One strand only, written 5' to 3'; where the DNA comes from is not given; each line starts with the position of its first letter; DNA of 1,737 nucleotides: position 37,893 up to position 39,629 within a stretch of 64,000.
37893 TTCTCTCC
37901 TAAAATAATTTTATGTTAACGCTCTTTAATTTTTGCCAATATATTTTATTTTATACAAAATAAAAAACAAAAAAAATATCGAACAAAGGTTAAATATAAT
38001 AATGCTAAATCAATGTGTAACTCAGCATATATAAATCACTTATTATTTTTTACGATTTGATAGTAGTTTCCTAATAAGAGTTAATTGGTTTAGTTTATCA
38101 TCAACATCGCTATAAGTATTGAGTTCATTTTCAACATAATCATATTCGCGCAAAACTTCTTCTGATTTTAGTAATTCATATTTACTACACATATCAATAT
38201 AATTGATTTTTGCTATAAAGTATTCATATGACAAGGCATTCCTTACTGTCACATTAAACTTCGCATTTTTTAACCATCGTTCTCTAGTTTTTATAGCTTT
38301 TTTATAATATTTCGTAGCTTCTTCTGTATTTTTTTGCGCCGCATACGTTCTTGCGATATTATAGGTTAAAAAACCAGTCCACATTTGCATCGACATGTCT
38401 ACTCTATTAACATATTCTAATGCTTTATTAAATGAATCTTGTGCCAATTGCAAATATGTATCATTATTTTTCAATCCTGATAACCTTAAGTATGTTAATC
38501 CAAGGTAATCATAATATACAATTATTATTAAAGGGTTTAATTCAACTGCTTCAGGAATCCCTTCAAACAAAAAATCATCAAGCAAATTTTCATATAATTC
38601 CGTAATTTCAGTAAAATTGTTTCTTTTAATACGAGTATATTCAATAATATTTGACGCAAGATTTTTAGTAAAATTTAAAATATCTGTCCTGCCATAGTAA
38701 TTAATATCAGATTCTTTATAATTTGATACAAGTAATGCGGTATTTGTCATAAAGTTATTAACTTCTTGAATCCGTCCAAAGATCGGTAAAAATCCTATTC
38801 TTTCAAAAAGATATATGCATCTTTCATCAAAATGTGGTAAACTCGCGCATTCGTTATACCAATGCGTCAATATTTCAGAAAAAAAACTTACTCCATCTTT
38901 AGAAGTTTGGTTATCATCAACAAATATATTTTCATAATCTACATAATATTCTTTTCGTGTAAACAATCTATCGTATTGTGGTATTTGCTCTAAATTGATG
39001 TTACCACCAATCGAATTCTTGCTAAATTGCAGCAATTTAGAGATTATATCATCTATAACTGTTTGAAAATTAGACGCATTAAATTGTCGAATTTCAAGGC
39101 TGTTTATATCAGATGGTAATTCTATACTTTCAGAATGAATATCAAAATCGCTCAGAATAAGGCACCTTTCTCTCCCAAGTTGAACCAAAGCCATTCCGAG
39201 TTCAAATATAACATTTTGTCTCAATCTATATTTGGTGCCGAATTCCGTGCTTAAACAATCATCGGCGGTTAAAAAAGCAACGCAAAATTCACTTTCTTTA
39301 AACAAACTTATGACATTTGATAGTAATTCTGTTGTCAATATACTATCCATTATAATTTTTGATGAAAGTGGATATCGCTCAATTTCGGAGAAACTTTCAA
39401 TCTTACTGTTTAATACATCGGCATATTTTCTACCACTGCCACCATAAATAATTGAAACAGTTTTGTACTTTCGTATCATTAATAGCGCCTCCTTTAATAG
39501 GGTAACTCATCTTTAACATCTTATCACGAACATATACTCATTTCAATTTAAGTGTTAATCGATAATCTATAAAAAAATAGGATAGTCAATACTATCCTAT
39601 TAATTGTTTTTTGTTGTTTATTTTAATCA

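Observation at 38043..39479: Stand-alone TIR-like (PF10137/CAP12-type) plus TPR protein inserted between lysS and a Clp ATPase gene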

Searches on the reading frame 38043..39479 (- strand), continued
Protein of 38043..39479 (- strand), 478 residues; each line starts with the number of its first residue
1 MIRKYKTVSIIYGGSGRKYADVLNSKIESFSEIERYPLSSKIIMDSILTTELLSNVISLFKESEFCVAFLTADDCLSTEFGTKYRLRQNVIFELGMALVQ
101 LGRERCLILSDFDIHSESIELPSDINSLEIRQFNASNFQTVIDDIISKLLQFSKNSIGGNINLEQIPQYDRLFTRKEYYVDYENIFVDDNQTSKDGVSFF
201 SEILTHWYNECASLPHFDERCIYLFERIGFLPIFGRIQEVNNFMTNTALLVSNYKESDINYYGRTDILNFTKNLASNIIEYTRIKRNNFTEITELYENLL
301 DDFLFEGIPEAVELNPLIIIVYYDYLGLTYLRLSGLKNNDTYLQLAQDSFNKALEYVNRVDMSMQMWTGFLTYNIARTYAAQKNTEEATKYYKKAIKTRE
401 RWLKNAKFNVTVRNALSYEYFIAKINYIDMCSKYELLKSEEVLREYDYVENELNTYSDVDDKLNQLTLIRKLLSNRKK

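Call 86: search_protein_families(library=pfam, proteins=[L002:3094-4446:+, L002:5931-8042:+, L003:5155-7923:+, L004:2056-2781:+, L011:9455-9796:+, L018:7355-7960:+, L022:3375-7982:+, L057:4077-5417:+, L057:6899-7996:+, L006:1744-2199:+], max_evalue=0.001)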
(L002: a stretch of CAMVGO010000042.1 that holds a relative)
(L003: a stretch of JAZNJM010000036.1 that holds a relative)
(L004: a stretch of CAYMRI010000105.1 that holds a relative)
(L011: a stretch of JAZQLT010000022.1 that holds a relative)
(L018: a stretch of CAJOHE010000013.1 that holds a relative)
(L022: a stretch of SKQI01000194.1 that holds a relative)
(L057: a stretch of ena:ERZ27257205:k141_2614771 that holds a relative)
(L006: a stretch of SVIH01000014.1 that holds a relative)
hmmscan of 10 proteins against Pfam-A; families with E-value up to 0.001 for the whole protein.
L002:3094-4446:+ (450 aa): 1 family
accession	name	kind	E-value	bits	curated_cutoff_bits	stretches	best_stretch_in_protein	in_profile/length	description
PF01594.21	AI-2E_transport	-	3.4e-34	118.9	34.3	1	21-374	5-325/327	AI-2E family transporter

L002:5931-8042:+ (703 aa): 0 families

L003:5155-7923:+ (922 aa): 4 families
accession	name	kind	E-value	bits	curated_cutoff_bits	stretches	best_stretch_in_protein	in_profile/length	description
PF13476.12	AAA_23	-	7.2e-23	82.7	27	1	5-211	1-198/201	AAA domain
PF13558.12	SbcC_Walker_B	-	6.9e-10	39.5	27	1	816-878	20-88/90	SbcC/RAD50-like, Walker B motif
PF13555.12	AAA_29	-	3.2e-07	30.4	27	1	27-60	21-54/61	P-loop containing region of AAA domain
PF13514.12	AAA_27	-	3e-05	24.2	22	1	1-55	1-53/206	AAA domain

L004:2056-2781:+ (241 aa): 2 families
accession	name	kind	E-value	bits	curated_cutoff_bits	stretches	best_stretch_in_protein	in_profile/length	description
PF00149.33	Metallophos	-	4.7e-17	63.5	21.5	1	3-196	2-188/191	Calcineurin-like phosphoesterase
PF12850.12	Metallophos_2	-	7.1e-05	23.3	27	1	3-91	2-60/154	Calcineurin-like phosphoesterase superfamily domain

L011:9455-9796:+ (113 aa): 0 families

L018:7355-7960:+ (201 aa): 1 family
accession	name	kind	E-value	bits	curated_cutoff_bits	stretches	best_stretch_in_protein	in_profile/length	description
PF03861.19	ANTAR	-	6.4e-14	51.9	27.3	1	146-197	3-54/54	ANTAR domain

L022:3375-7982:+ (1535 aa): 2 families
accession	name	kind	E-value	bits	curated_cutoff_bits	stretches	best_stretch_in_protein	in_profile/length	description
PF02254.24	TrkA_N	-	2e-10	41.5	23.8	1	183-278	1-86/116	TrkA-N domain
PF02026.21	RyR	-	3.4e-06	27.7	27.4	1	1174-1230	19-75/91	RyR domain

L057:4077-5417:+ (446 aa): 1 family
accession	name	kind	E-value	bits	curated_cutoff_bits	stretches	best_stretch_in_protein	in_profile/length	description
PF10137.14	CAP12-PCTIR_TIR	-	1.1e-07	32.3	24.7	1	4-109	1-110/119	CAP12/Pycsar effector protein, TIR domain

L057:6899-7996:+ (365 aa): 0 families

L006:1744-2199:+ (151 aa): 1 family
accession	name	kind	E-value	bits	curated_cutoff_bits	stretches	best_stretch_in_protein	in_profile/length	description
PF20185.3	DUF6548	-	6e-31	108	27.3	1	9-131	2-145/164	Family of unknown function (DUF6548)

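Call 89: fold_search(model_id=the predicted structure, library=viral)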
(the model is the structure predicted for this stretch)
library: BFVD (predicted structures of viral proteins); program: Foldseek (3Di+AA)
matches with E <= 10: 421; with E <= 0.001: 4
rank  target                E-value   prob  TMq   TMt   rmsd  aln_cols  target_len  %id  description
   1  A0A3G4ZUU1            1.3e-04  0.90  0.14  0.11  25.6       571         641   11  Uncharacterized protein [Edafosvirus sp.]
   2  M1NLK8                2.8e-04  1.00  0.35  0.45   6.7       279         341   12  Repeat protein [Moumouvirus goulette]
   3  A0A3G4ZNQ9            5.6e-04  1.00  0.25  0.48   4.0       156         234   11  CD-NTase-associated protein 12/Pycsar effector protein TIR domain-containing protein [Terrestrivirus sp.]
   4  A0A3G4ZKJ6            7.4e-04  1.00  0.24  0.35   3.6       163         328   15  Uncharacterized protein [Terrestrivirus sp.]
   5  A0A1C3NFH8            1.5e-03  0.99  0.25  0.29  15.2       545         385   10  (no name in the UniProt tables at hand)
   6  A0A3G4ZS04            1.9e-03  1.00  0.25  0.57  14.8       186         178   17  Uncharacterized protein [Terrestrivirus sp.]
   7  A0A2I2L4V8            3.7e-03  0.99  0.23  0.22  12.6       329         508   14  Tetratricopeptide repeat protein [Orpheovirus IHUMI-LCC2]
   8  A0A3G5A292            5.1e-03  0.38  0.10  0.12  21.1       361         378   20  Sel1 repeat family protein [Harvfovirus sp.]
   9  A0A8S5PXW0            5.3e-03  0.96  0.25  0.29  15.0       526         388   10  Glycosyltransferase [Myoviridae sp. ctgsk7]
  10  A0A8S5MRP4            7.4e-03  0.99  0.21  0.32  22.0       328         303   11  CMP/hydroxymethyl CMP hydrolase [Siphoviridae sp. ctD6g5]
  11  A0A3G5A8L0            7.4e-03  0.30  0.12  0.09  32.7       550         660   10  Dynamin family GTPase [Hyperionvirus sp.]
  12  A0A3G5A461            9.7e-03  0.69  0.15  0.15  16.2       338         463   15  RING-type domain-containing protein [Harvfovirus sp.]
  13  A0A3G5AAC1            1.1e-02  0.87  0.18  0.18  14.6       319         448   11  UDP-N-acetylglucosamine--peptide N-acetylglucosaminyltransferase SPINDLY [Hyperionvirus sp.]
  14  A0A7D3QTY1            1.2e-02  0.75  0.15  0.21  19.6       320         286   12  Soluble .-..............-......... factor [Fadolivirus FV1/VV64]
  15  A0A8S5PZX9            1.2e-02  0.97  0.29  0.24  13.9       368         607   14  Serine-pyruvate aminotransferase [Siphoviridae sp. ctOCb13]
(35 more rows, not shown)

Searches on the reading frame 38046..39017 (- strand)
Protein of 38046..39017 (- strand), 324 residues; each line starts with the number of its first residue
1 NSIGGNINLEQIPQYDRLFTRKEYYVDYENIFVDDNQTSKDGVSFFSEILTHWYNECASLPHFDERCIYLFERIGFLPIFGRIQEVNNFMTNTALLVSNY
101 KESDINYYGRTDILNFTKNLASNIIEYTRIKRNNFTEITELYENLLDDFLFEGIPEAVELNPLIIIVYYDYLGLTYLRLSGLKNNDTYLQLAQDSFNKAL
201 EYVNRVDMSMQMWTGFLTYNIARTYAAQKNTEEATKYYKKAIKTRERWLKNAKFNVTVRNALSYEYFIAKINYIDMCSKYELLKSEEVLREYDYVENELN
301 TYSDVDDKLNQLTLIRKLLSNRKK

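Call 66: search_protein_representatives(alignment_id=A6)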
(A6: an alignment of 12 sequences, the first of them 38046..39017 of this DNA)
Query: 12 sequences, 328 profile positions. Proteins with E-value up to 0.001 (for the whole library): 205; up to 1e-10: 96; up to 1e-30: 40. The best 150 are listed.
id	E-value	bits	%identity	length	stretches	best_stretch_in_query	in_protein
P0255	1.5e-132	458.3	-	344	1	10-327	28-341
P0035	2.6e-123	428.0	-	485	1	2-325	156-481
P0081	2.2e-116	405.2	-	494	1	2-326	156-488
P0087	6.7e-116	403.6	-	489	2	3-325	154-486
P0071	2.6e-111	388.5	-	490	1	5-326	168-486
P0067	4.6e-110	384.4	-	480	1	2-325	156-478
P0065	8.2e-106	370.4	-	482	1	2-325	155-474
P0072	1.6e-103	362.9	-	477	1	2-323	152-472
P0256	1.6e-92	326.8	-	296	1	52-326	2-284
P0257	2.7e-91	322.7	-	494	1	7-325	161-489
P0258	6.1e-91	321.6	-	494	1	6-322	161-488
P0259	1.4e-87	310.5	-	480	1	11-326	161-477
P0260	2.2e-86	306.6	-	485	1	6-321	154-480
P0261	4.3e-86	305.6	-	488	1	7-322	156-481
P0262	4.8e-84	298.9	-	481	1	9-325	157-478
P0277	1.0e-37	146.7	-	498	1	17-319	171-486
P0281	8.2e-33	130.5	-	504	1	37-322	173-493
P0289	7.3e-27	111.0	-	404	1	12-320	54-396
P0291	1.1e-25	107.1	-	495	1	9-323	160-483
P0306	1.4e-21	93.6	-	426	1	14-325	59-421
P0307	6.1e-21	91.5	-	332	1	22-295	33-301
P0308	5.4e-20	88.4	-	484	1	17-302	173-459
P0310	2.6e-18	82.8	-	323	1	19-307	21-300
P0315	6.4e-17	78.3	-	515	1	11-251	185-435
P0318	2.3e-16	76.4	-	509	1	44-314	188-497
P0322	9.7e-16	74.4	-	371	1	49-276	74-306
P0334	6.8e-12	61.8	-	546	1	21-298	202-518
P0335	6.8e-12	61.8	-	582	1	12-276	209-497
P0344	1.8e-10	57.1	-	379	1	52-280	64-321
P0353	3.9e-09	52.7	-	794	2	23-205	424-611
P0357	7.0e-09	51.9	-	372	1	52-282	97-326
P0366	6.4e-08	48.7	-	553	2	183-323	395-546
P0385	3.1e-06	43.2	-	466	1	114-247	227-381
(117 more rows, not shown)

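Call 79: list_cluster_members(proteins=[P0277, P0281, P0291, P0308, P0315, P0318, P0334, P0353, P0366, P0385])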
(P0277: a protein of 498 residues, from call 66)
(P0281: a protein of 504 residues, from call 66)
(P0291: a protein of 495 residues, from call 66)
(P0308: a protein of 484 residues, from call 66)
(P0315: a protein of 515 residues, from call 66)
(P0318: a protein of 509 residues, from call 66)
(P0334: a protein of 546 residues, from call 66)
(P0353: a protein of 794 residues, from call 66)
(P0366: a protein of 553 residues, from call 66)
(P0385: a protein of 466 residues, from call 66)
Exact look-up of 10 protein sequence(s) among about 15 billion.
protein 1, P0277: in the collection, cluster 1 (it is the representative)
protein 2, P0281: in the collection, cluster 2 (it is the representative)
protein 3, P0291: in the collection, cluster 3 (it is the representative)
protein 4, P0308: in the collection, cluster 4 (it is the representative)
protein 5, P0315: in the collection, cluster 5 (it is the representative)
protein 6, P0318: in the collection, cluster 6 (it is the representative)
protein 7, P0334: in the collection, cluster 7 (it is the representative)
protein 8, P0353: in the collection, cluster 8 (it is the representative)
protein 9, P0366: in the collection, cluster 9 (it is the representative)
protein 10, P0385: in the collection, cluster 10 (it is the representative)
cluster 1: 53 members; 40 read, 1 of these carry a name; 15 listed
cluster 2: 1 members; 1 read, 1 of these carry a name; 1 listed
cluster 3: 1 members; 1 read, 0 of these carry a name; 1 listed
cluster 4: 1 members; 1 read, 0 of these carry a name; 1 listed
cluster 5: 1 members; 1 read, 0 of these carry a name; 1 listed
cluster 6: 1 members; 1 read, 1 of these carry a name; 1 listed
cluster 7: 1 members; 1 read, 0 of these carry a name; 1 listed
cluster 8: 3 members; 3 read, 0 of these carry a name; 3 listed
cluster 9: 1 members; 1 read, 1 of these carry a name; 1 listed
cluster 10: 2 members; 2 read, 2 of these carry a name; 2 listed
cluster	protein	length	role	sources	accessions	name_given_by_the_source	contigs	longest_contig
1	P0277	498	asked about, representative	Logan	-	-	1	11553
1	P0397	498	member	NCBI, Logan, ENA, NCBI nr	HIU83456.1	MAG TPA: nucleotide-binding protein [Candidatus Faecicola pullistercoris] | nucleotide-binding protein [Candidatus Faecicola pullistercoris]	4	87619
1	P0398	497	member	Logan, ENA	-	-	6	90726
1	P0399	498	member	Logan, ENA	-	-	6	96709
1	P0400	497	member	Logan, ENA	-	-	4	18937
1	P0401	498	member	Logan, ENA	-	-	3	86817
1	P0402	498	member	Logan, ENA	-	-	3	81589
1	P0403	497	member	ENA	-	-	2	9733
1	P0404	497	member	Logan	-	-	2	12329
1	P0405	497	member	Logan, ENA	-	-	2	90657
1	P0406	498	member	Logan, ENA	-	-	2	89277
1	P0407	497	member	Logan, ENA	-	-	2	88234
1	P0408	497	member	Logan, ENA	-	-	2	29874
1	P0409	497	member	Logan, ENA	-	-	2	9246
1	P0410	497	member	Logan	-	-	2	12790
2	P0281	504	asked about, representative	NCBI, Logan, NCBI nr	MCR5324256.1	MAG: nucleotide-binding protein [Lachnospiraceae bacterium] | nucleotide-binding protein [Lachnospiraceae bacterium]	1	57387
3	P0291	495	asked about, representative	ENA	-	-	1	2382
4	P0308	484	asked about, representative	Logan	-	-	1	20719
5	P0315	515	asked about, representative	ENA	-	-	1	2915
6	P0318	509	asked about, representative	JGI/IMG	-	hypothetical protein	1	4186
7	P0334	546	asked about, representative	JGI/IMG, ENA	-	-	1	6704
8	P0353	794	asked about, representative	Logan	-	-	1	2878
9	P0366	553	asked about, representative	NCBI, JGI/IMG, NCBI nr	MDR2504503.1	MAG: hypothetical protein LBD16_00205 [Oscillospiraceae bacterium] | hypothetical protein | hypothetical protein [Oscillospiraceae bacterium]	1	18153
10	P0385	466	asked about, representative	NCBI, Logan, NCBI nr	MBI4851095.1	MAG: hypothetical protein HY819_04625 [Acidobacteria bacterium] | hypothetical protein [Acidobacteriota bacterium]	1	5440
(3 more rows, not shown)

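Call 80: search_protein_families(library=pfam, proteins=[P0353, P0289, P0306, P0307, P0310, P0322, P0344, P0357, P0335, P0255], max_evalue=0.01)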
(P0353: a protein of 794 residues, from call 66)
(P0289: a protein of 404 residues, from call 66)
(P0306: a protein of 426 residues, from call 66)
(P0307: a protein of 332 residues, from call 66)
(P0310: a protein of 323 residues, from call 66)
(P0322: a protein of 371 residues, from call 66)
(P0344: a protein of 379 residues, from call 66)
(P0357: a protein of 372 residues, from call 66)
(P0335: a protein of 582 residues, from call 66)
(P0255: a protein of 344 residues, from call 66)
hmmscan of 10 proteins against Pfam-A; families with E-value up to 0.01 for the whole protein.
P0353 (794 aa): 0 families

P0289 (404 aa): 0 families

P0306 (426 aa): 1 family
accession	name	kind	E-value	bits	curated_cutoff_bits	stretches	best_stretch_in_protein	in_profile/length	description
PF25030.1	M-HEAT_ATR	-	0.0037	17.2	27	1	132-221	75-161/230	Serine/threonine-protein kinase ATR, M-HEAT region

P0307 (332 aa): 0 families

P0310 (323 aa): 0 families

P0322 (371 aa): 0 families

P0344 (379 aa): 0 families

P0357 (372 aa): 1 family
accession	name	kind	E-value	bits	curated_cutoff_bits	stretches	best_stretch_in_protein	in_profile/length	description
PF10137.14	CAP12-PCTIR_TIR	-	5.2e-06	26.9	24.7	1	3-39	73-109/119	CAP12/Pycsar effector protein, TIR domain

P0335 (582 aa): 1 family
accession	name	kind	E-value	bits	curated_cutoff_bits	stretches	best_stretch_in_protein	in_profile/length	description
PF10137.14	CAP12-PCTIR_TIR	-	0.00099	19.5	24.7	1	60-173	40-108/119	CAP12/Pycsar effector protein, TIR domain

P0255 (344 aa): 6 families
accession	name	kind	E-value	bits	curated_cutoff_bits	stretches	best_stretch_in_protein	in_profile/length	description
PF13374.12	TPR_10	-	3.3e-06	27.4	27.5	1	235-268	7-40/42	Tetratricopeptide repeat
PF17874.7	TPR_MalT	-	0.00014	21.7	45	1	204-268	96-158/336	MalT-like TPR region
PF13181.12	TPR_8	-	0.00016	22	25.7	1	232-260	3-31/34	Tetratricopeptide repeat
PF13424.12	TPR_12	-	0.00025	21.6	30.1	1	235-278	8-52/77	Tetratricopeptide repeat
PF07719.23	TPR_2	-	0.00034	21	27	1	232-260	3-31/34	Tetratricopeptide repeat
PF00515.34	TPR_1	-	0.00057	20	27.8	1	233-260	4-31/34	Tetratricopeptide repeat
